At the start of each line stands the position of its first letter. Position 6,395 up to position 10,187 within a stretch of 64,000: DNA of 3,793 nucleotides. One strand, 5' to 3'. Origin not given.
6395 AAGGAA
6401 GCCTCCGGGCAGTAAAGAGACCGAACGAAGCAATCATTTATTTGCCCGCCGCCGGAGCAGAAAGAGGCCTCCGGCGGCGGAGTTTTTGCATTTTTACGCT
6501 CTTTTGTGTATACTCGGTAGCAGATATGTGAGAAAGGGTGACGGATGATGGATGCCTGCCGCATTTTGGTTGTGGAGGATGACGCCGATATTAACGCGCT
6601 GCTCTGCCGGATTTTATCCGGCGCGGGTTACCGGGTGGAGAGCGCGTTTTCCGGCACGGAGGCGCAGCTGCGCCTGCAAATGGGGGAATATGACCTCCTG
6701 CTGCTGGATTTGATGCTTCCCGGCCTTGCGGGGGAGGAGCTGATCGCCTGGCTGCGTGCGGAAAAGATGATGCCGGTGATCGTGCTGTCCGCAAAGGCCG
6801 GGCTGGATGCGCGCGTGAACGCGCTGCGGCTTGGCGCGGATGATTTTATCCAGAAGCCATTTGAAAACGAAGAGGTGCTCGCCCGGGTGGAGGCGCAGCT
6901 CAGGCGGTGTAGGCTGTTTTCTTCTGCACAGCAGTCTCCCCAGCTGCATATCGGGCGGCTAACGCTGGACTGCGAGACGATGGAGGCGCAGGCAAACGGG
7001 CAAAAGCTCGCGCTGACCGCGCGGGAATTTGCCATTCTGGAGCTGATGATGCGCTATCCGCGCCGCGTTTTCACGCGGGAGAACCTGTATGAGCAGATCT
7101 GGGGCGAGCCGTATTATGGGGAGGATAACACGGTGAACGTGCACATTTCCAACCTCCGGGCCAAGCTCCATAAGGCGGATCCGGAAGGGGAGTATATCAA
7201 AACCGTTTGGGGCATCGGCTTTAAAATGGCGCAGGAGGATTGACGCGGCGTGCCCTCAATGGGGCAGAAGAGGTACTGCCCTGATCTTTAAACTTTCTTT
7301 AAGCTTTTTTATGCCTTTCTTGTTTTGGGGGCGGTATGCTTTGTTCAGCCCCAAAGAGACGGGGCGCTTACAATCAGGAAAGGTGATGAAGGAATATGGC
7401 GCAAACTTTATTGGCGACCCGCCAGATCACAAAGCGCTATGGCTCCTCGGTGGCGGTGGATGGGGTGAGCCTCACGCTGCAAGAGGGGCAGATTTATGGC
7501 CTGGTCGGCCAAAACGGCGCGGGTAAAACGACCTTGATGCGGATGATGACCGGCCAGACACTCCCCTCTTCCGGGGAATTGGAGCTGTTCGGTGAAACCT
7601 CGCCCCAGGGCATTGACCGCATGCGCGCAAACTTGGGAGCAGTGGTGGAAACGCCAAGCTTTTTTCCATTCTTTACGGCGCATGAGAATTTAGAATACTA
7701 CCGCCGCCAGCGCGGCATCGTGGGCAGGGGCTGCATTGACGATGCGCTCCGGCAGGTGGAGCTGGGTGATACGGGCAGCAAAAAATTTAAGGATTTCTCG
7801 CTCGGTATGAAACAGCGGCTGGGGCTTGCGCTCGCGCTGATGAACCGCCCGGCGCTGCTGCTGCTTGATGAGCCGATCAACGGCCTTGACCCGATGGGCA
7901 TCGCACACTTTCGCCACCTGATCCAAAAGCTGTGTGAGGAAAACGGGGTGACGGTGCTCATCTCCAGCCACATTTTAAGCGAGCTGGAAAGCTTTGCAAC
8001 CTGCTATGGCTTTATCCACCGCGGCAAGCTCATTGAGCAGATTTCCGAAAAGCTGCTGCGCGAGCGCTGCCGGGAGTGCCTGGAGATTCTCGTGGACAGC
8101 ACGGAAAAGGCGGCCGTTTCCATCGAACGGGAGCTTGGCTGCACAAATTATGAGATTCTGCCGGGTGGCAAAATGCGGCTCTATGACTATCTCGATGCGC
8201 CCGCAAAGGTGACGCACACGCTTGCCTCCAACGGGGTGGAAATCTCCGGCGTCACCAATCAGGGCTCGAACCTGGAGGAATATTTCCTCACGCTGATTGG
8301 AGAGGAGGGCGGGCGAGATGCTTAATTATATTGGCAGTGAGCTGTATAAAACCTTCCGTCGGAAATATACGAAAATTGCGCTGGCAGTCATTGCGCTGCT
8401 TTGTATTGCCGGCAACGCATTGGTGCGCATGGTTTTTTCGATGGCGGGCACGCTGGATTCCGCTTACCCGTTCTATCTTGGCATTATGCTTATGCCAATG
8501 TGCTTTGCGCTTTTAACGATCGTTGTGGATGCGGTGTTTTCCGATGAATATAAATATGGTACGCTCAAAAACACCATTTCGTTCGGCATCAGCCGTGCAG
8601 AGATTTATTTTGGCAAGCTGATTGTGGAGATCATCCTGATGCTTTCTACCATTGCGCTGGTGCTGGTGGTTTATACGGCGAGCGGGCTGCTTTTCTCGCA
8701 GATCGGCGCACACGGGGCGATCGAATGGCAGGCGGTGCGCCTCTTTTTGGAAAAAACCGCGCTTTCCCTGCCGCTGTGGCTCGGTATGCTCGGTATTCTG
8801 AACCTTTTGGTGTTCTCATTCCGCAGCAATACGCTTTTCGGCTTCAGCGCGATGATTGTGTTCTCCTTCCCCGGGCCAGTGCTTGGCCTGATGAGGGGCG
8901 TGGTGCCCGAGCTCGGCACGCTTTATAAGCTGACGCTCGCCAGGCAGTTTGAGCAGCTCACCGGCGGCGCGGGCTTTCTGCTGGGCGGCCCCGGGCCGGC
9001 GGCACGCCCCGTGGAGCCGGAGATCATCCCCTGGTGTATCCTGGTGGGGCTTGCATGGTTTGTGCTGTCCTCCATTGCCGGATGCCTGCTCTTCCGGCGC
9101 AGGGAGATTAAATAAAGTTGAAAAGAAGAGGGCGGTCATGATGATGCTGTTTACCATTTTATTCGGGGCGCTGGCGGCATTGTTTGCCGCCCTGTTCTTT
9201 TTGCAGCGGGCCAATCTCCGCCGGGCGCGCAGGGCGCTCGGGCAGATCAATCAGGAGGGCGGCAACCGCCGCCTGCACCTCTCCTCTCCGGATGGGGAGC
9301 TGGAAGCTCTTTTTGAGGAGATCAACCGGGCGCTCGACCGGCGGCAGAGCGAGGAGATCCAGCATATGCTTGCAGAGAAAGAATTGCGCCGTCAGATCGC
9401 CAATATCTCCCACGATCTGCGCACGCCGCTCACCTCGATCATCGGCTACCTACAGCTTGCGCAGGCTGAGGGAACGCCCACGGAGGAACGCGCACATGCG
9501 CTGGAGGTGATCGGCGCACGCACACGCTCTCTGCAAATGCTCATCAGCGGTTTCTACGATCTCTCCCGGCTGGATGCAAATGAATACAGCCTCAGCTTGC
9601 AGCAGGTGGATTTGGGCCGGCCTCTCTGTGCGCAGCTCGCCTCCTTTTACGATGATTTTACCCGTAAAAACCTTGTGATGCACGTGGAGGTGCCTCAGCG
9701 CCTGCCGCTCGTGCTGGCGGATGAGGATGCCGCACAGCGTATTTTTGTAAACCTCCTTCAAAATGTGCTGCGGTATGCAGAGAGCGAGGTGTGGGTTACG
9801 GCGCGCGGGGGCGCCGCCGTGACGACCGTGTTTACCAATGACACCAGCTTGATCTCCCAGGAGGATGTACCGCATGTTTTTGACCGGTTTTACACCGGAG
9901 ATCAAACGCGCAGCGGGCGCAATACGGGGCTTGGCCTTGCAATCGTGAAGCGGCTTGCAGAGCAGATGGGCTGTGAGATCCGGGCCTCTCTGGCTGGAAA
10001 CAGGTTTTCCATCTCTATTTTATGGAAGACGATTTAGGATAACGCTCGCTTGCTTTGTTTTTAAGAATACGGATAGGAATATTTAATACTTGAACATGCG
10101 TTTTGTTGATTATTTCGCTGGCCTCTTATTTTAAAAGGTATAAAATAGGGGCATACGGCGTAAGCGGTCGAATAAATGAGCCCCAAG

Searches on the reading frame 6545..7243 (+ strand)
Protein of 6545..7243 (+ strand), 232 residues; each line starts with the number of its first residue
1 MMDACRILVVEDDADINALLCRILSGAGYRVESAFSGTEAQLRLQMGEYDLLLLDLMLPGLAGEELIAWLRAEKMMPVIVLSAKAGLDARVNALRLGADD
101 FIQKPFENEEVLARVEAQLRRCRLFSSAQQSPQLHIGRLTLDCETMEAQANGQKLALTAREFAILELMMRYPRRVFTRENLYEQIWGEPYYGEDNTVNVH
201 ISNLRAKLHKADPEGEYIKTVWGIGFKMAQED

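Call 7: search_protein_families(library=pfam, proteins=[window:6545-7243:+])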
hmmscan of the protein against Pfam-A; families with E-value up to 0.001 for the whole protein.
window:6545-7243:+ (232 aa): 2 families
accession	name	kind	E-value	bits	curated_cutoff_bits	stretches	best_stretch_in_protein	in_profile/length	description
PF00486.34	Trans_reg_C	-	5.6e-28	97.3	26.2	1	152-228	1-77/77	Transcriptional regulatory protein, C terminal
PF00072.30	Response_reg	-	2.1e-25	89.5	30.2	1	7-115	1-110/111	Response regulator receiver domain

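Call 8: search_protein_families(library=ncbifam, proteins=[window:6545-7243:+])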
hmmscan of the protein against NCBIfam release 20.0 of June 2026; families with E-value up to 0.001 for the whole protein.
window:6545-7243:+ (232 aa): 99 families (the best 25 are shown)
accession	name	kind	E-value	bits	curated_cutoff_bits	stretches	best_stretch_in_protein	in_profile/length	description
NF033117.2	vanR_ACDEGLN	exception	2.9e-54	184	350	1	7-228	1-225/226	VanR-ABDEGLN family response regulator transcription factor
TIGR02154.1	PhoB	equivalog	6.6e-54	182.6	296.2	1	5-228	3-225/226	phosphate regulon transcriptional regulator PhoB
NF040689.1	MtrAB_MtrA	equivalog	1.7e-53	181.2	300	1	7-228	1-218/219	MtrAB system response regulator MtrA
NF033120.0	vanR_FM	exception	1.4e-52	178.7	460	1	2-228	1-229/231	vancomycin resistance response regulator transcription factor, VanR-F/VanR-M family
NF053854.1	RespRegPhoBBctds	equivalog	2.2e-49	167.9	270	1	7-227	1-223/225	two-component system response regulator PhoB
NF008296.0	PRK11083.1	equivalog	1.3e-48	165.4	273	1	4-229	3-226/228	two-component system response regulator CreB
NF045944.1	ResRegRpaBCyano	equivalog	3.8e-48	163.8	330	1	8-228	1-227/229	response regulator transcription factor RpaB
NF007005.1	PRK09468.1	equivalog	7.4e-47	159.8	331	1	5-228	4-231/237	osmolarity response regulator transcription factor OmpR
NF040534.1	resp_reg_YycF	equivalog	1.2e-46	158.8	340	1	6-231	2-230/231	response regulator YycF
NF041734.1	resp_reg_RppA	equivalog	1.2e-45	155.6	250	1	6-229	2-228/229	two-component system response regulator RppA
NF007982.1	PRK10710.1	equivalog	2e-45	155.2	380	1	4-228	7-227/235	envelope stress response regulator BaeR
TIGR01387.1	cztR_silR_copR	subfamily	1.1e-44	152.6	279.2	1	7-227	1-217/218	heavy metal response regulator transcription factor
NF045991.1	RespRegCtrARhodob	equivalog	1.8e-44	152.2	350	1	6-228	2-221/224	response regulator transcription factor CtrA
NF007663.1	PRK10336.1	equivalog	3.5e-43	147.9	345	1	6-229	2-217/219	quorum sensing response regulator transcription factor QseB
NF000401.1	vanR-A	exception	4e-43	147.5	500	1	6-228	4-229/231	vancomycin resistance response regulator transcription factor VanR-A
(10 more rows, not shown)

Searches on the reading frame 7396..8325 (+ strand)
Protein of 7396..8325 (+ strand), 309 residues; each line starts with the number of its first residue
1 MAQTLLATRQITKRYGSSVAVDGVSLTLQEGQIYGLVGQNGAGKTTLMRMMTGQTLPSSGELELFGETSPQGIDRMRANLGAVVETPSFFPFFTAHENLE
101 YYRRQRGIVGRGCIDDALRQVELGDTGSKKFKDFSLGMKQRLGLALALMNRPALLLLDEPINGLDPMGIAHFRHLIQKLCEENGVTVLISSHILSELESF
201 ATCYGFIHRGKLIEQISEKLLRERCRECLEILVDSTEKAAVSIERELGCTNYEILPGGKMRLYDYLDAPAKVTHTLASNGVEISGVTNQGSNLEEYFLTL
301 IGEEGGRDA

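Call 7: search_protein_families(library=pfam, proteins=[window:7396-8325:+])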
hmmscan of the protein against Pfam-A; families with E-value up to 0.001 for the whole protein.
window:7396-8325:+ (309 aa): 2 families
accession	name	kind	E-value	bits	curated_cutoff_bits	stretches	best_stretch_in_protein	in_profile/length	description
PF00005.33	ABC_tran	-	8.7e-32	111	25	1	22-162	2-137/137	ABC transporter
PF13304.12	AAA_21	-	1.2e-14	55.5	27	1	103-196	220-302/304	AAA domain, putative AbiEii toxin, Type IV TA system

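Call 8: search_protein_families(library=ncbifam, proteins=[window:7396-8325:+])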
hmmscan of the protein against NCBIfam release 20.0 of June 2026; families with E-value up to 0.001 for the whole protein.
window:7396-8325:+ (309 aa): 183 families (the best 25 are shown)
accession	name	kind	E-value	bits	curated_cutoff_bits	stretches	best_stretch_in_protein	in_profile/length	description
TIGR03740.1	galliderm_ABC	subfamily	3.5e-63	213.3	309.75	1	6-215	1-205/223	lantibiotic protection ABC transporter ATP-binding subunit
TIGR01188.1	drrA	subfamily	8.9e-47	159.8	312.45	1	13-302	1-302/302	daunorubicin resistance ABC transporter, ATP-binding protein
NF033858.1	ABC2_perm_RbbA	equivalog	1.3e-42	145.8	1050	1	5-230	266-494/909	ribosome-associated ATPase/putative transporter RbbA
NF010060.0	PRK13537.1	equivalog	3.7e-42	144.3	521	1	3-304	13-311/314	nodulation factor ABC transporter ATP-binding protein NodI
TIGR03522.1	GldA_ABC_ATP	equivalog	4.4e-38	131.4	402.6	1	8-297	5-297/301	gliding motility-associated ABC transporter ATP-binding subunit GldA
TIGR03864.1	PQQ_ABC_ATP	hypoth_equivalog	4.4e-38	131.1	302.25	1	6-219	2-217/236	ABC transporter, ATP-binding subunit, PQQ-dependent alcohol dehydrogenase system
NF010059.0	PRK13536.1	equivalog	1.8e-37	128.9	549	1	8-304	46-339/342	nodulation factor ABC transporter ATP-binding protein NodI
NF047568.1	PSM_export_PmtC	equivalog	3.6e-37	128.4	375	1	9-231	4-217/290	phenol-soluble modulin export ABC transporter ATP-binding protein PmtC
TIGR01288.1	nodI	equivalog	1.1e-35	123.1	424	1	10-304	9-300/303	nodulation factor ABC transporter ATP-binding protein NodI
TIGR03410.1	urea_trans_UrtE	equivalog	1.3e-33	116.4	285.8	1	7-220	2-218/230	urea ABC transporter ATP-binding subunit UrtE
TIGR01189.1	ccmA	equivalog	1.5e-31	109.6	131.6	1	6-193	1-187/198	heme ABC exporter ATP-binding protein CcmA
TIGR04406.1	LPS_export_lptB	equivalog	2.2e-30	105.7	240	1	6-216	2-217/239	LPS export ABC transporter ATP-binding protein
NF047930.1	ABC_ATP_B6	equivalog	2.5e-30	105.6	670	1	6-225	3-227/510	putative B6 ABC transporter ATP-binding protein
NF010061.0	PRK13538.1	equivalog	1.3e-29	103.2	195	1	3-195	3-195/211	cytochrome c biogenesis heme-transporting ATPase CcmA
NF047565.1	PSM_export_PmtA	equivalog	1.1e-28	100.4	350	1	18-221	14-216/282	phenol-soluble modulin export ABC transporter ATP-binding protein PmtA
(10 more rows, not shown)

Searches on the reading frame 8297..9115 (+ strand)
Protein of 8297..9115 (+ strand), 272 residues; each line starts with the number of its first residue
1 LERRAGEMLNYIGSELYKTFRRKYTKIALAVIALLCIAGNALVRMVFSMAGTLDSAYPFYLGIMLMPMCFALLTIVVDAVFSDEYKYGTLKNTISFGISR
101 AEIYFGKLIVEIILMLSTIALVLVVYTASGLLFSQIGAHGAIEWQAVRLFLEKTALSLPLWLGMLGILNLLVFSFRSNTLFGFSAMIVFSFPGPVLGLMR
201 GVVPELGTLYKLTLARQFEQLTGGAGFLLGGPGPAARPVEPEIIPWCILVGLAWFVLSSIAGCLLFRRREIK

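Call 7: search_protein_families(library=pfam, proteins=[window:8297-9115:+])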
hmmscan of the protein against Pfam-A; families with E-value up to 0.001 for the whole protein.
window:8297-9115:+ (272 aa): 2 families
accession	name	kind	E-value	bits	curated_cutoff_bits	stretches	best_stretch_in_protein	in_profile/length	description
PF12730.13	ABC2_membrane_4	-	1.4e-09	38.7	27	1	12-193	2-179/179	ABC-2 family transporter protein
PF12679.13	ABC2_membrane_2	-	0.00025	20.9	27.2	0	56-197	72-203/283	ABC-2 family transporter protein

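Call 8: search_protein_families(library=ncbifam, proteins=[window:8297-9115:+])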
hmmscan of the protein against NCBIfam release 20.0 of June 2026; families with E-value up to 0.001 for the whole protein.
window:8297-9115:+ (272 aa): 1 family
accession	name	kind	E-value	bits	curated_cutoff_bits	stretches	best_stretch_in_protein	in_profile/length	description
TIGR03733.1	lanti_perm_MutG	subfamily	0.00041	19.8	117.2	1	11-175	2-156/248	lantibiotic immunity ABC transporter MutG family permease subunit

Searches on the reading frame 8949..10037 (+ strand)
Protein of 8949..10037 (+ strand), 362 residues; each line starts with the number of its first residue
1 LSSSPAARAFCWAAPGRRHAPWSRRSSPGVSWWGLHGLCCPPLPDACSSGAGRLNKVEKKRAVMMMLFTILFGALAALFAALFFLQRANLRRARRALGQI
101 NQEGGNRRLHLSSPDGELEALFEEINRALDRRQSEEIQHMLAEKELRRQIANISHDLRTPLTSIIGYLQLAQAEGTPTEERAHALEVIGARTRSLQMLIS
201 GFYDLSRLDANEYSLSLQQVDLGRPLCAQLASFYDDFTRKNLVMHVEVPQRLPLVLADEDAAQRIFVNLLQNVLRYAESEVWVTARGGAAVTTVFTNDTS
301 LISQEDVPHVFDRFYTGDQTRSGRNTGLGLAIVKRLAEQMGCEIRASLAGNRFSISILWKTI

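Call 7: search_protein_families(library=pfam, proteins=[window:8949-10037:+])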
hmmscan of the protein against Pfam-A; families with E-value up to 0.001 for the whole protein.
window:8949-10037:+ (362 aa): 2 families
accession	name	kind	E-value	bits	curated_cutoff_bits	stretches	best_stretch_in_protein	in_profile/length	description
PF02518.31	HATPase_c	-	4.8e-18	66.1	26.4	1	258-356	2-106/111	Histidine kinase-, DNA gyrase B-, and HSP90-like ATPase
PF00512.31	HisKA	-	1.7e-16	60.5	26.9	1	146-210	2-65/66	His Kinase A (phospho-acceptor) domain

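Call 8: search_protein_families(library=ncbifam, proteins=[window:8949-10037:+])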
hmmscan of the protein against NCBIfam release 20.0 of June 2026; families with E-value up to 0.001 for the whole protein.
window:8949-10037:+ (362 aa): 66 families (the best 25 are shown)
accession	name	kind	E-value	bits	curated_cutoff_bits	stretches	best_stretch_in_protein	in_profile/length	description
NF033091.0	HK_VanS_ACDEFG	equivalog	3.9e-43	147.6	400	1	94-357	26-290/293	vancomycin resistance histidine kinase VanS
NF046044.1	PnpS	equivalog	6.6e-36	124.1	400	1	150-345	174-374/390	two-component system histidine kinase PnpS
TIGR02966.1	phoR_proteo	equivalog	9e-32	110.4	334.2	1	143-345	110-318/333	phosphate regulon sensor histidine kinase PhoR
NF033092.0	HK_WalK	equivalog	9.9e-31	107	725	1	142-347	368-579/594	cell wall metabolism sensor histidine kinase WalK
TIGR01386.1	cztS_silS_copS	subfamily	5e-30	104.9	292.55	1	60-351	164-448/457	heavy metal sensor histidine kinase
NF012163.2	BaeS_SmeS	equivalog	5.8e-30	104.6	500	1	58-346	162-442/457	sensor histidine kinase efflux regulator BaeS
NF052314.1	T9SS_HK_PorY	subfamily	1.2e-24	87.1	350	1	59-357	124-416/418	PorY family sensor histidine kinase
NF008312.0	PRK11100.1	equivalog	1.5e-24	86.7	356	1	57-345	177-457/477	two-component system sensor histidine kinase CreC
NF041210.1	his_kin_PieS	equivalog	1.7e-24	86.7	850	1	64-347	167-455/474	two component system sensor histidine kinase PieS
NF007898.0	PRK10604.1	equivalog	3e-24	86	478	1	120-356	189-420/433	two-component system sensor histidine kinase RstB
NF007837.0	PRK10549.1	equivalog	3e-24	85.6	603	1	73-347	170-443/466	envelope stress sensor histidine kinase BaeS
NF038297.2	hybrid_HK_HrmK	equivalog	5.5e-23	81.5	725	1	143-355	231-453/607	hybrid histidine kinase/response regulator HrmK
NF040691.1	MtrAB_MtrB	equivalog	1.2e-21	77.3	450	1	67-338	196-468/507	MtrAB system histidine kinase MtrB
NF041880.1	EPS_EpsF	equivalog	1.2e-21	76.8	900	1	150-352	278-481/492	response regulator EpsF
NF041735.1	hist_kin_RppB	equivalog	1.4e-21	76.8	400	1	150-345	220-422/438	two-component system sensor histidine kinase RppB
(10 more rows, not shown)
